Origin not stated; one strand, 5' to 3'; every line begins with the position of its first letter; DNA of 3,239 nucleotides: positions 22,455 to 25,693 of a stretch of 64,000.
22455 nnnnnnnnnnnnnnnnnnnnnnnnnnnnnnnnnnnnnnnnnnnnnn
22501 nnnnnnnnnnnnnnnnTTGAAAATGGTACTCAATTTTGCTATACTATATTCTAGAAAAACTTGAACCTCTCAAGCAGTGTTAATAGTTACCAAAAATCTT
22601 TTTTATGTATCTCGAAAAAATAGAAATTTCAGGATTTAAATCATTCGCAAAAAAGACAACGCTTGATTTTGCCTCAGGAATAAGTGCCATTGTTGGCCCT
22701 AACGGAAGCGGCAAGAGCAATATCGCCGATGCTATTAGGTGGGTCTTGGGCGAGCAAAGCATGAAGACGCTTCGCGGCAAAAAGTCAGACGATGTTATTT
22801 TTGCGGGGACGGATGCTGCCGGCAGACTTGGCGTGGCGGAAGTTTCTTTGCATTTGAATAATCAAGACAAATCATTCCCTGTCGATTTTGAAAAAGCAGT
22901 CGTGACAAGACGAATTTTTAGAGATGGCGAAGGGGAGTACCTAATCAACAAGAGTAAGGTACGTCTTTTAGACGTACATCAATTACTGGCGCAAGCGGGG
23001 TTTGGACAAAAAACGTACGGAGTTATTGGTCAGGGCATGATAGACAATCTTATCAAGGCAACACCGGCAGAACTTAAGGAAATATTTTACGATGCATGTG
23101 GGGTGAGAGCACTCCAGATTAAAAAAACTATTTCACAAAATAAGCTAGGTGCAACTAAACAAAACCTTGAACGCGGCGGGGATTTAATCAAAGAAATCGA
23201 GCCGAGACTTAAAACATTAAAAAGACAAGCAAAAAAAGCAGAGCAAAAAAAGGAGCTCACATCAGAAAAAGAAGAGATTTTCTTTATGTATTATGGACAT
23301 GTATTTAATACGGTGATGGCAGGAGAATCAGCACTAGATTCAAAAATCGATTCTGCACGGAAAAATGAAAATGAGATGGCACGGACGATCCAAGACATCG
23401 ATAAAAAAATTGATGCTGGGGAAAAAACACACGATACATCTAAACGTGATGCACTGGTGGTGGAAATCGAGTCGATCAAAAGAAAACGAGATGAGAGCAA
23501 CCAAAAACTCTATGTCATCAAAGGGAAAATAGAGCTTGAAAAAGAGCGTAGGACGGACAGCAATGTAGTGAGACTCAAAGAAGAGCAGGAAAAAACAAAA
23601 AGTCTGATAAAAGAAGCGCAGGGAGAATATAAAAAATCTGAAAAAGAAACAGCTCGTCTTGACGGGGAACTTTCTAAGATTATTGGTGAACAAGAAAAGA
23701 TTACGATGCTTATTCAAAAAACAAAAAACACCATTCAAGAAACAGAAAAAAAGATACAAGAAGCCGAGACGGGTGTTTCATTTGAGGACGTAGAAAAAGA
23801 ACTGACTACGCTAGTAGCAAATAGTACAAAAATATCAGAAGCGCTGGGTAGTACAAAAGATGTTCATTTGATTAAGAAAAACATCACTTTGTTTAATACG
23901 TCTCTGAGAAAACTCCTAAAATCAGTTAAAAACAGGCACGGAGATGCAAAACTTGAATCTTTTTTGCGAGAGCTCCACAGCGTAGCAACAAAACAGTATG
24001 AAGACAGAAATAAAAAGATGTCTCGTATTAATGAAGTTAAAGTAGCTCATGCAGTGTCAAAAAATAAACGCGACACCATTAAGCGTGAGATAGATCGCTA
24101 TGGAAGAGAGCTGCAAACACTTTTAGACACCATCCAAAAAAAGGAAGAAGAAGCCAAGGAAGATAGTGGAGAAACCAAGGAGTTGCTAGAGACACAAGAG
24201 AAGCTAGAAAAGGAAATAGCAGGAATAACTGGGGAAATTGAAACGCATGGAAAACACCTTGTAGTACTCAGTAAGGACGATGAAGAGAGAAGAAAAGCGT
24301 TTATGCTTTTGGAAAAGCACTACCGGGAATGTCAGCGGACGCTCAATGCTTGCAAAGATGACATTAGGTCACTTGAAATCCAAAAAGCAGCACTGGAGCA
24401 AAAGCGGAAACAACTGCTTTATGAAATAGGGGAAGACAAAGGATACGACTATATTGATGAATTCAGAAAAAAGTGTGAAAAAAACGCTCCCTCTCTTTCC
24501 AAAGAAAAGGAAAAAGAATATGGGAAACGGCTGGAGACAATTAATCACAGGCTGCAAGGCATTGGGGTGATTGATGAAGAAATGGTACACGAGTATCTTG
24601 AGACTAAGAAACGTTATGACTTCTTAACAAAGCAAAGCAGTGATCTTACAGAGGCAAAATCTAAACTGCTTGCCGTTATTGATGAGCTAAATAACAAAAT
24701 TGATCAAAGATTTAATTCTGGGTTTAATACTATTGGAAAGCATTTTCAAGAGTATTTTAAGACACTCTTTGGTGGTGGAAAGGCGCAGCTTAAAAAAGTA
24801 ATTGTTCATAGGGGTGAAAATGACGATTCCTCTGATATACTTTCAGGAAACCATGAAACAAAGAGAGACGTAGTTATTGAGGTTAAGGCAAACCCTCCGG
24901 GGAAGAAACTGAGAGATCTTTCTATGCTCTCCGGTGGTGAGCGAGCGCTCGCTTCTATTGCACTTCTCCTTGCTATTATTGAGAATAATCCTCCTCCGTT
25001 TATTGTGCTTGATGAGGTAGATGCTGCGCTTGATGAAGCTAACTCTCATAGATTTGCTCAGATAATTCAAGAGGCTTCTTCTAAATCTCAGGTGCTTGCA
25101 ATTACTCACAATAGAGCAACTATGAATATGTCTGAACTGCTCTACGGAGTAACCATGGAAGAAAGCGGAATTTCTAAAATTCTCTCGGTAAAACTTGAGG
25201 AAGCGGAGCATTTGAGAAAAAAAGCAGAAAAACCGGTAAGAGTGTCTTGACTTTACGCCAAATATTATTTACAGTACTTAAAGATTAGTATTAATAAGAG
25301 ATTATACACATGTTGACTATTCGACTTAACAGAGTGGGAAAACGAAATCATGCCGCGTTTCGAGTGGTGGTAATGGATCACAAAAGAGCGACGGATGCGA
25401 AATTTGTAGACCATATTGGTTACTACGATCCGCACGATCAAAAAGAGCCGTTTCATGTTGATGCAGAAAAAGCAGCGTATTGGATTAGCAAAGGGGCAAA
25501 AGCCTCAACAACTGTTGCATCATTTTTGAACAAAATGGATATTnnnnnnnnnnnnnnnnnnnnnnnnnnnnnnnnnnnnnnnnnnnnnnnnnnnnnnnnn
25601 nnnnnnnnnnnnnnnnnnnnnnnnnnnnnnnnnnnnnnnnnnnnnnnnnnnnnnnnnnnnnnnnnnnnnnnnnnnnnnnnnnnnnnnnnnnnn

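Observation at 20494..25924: Lys/Glu-rich C-terminal extensions on bL32, NusB and bS16, the last built from a perfect 12-bp tandem repeat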

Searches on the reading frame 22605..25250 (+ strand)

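Call 4: search_protein_families(library=pfam, proteins=[window:22605-25250:+], max_evalue=0.01)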
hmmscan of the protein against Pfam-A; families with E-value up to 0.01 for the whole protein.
window:22605-25250:+ (881 aa): 7 families
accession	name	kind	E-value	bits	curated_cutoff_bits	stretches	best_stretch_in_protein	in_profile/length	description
PF02463.25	SMC_N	-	4.5e-62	209.8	40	1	2-857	1-219/220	RecF/RecN/SMC N terminal domain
PF13476.12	AAA_23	-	1.4e-21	78.5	27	1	5-269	1-200/201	AAA domain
PF13304.12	AAA_21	-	1.2e-16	62.1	27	2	697-837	135-300/304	AAA domain, putative AbiEii toxin, Type IV TA system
PF13175.12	AAA_15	-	4.6e-12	46.7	32.1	1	1-399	1-271/374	AAA ATPase domain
PF13555.12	AAA_29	-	3.9e-06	27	27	1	3-49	1-47/61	P-loop containing region of AAA domain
PF13191.12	AAA_16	-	0.00029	21.8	32.6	0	710-832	56-166/167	AAA ATPase domain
PF13558.12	SbcC_Walker_B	-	0.0056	17.3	27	0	758-821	14-88/90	SbcC/RAD50-like, Walker B motif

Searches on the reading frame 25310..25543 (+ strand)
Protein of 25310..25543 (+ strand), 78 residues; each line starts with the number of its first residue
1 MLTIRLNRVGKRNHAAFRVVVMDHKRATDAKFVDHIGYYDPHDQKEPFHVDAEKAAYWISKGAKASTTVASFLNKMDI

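Call 30: find_related_loci(query=A3, collection=genome_contigs, flank=8000)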
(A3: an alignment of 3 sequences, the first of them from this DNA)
Query A3 (78 aa) in genome_contigs; peptide patterns used: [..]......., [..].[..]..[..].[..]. (x = any residue, [..] = any of these).
97 stretches matched a pattern; 27 encode a relative of the query (tblastn E <= 1e-3); 27 distinct loci.
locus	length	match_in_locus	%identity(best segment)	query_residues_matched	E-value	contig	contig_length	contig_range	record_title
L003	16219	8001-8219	41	1-73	3e-18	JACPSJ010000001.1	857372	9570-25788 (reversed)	MAG: Candidatus Kerfeldbacteria bacterium isolate NC_groundwater_702_Ag_S-0.2um_58_11 S36_SO-2_scaffold_22101, whole gen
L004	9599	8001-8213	44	1-73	1e-16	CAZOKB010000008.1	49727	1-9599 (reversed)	MAG TPA_asm: uncultured Bdellovibrionales bacterium isolate SRP278252_co2_108 genome assembly, contig: NODE_1148_length_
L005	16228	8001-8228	40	1-78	4e-16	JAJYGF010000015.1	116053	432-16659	MAG: bacterium isolate DBS1-3.bin117 NODE_192_length_116053_cov_1.85534, whole genome shotgun sequence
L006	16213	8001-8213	41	1-73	6e-16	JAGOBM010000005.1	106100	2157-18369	MAG: Candidatus Moraniibacteriota bacterium isolate Go_LeineEff_bin_12 Go_LeineEff_23_length_106100_cov_12.446283, whole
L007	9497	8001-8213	40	1-73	7e-16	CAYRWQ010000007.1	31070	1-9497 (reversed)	MAG TPA_asm: uncultured Bdellovibrionales bacterium isolate binchicken_co128_176 genome assembly, contig: NODE_993_lengt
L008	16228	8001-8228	39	1-76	2e-15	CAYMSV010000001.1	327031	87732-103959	MAG TPA_asm: uncultured Pseudomonadales bacterium isolate SRP241326_co1_55 genome assembly, contig: NODE_18_length_32703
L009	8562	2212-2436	40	1-75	5e-15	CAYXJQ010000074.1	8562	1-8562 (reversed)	MAG TPA_asm: uncultured Pseudomonadales bacterium isolate SRP067234_co1_163 genome assembly, contig: k99_569351, whole g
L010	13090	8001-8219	43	1-75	4e-15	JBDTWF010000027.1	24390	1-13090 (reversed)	MAG: Candidatus Moraniibacteriota bacterium isolate cluster3_bin.85 NODE_6681_length_24390_cov_5.465708, whole genome sh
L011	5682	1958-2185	37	1-76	1e-14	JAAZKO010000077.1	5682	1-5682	MAG: Candidatus Paceibacterota bacterium isolate AS22ysBPME_311 221526_AS22, whole genome shotgun sequence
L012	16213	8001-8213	38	1-73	1e-14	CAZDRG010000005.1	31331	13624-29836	MAG TPA_asm: uncultured Bdellovibrionales bacterium isolate SRP286056_co1_205 genome assembly, contig: NODE_1608_length_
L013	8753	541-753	38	1-73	1e-14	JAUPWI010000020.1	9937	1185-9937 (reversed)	MAG: Patescibacteria group bacterium isolate erpe_2018_sw_45hr_WHONDRS-SW48-000100_B_bin.13 scaffold_290196, whole genom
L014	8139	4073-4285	38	1-73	1e-14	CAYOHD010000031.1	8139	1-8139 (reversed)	MAG TPA_asm: uncultured Bdellovibrionales bacterium isolate SRP257259_co1_152 genome assembly, contig: NODE_14226_length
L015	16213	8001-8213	38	1-73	1e-14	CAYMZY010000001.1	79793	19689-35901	MAG TPA_asm: uncultured Bdellovibrionales bacterium isolate SRP286056_co1_431 genome assembly, contig: NODE_254_length_7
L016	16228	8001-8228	40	1-78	2e-14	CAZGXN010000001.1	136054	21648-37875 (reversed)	MAG TPA_asm: uncultured Bdellovibrionales bacterium isolate ERP113451_co1_249 genome assembly, contig: NODE_43_length_13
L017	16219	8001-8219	43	1-75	2e-14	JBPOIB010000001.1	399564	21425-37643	MAG: Candidatus Moraniibacteriota bacterium isolate MAG_655 c_000000434175, whole genome shotgun sequence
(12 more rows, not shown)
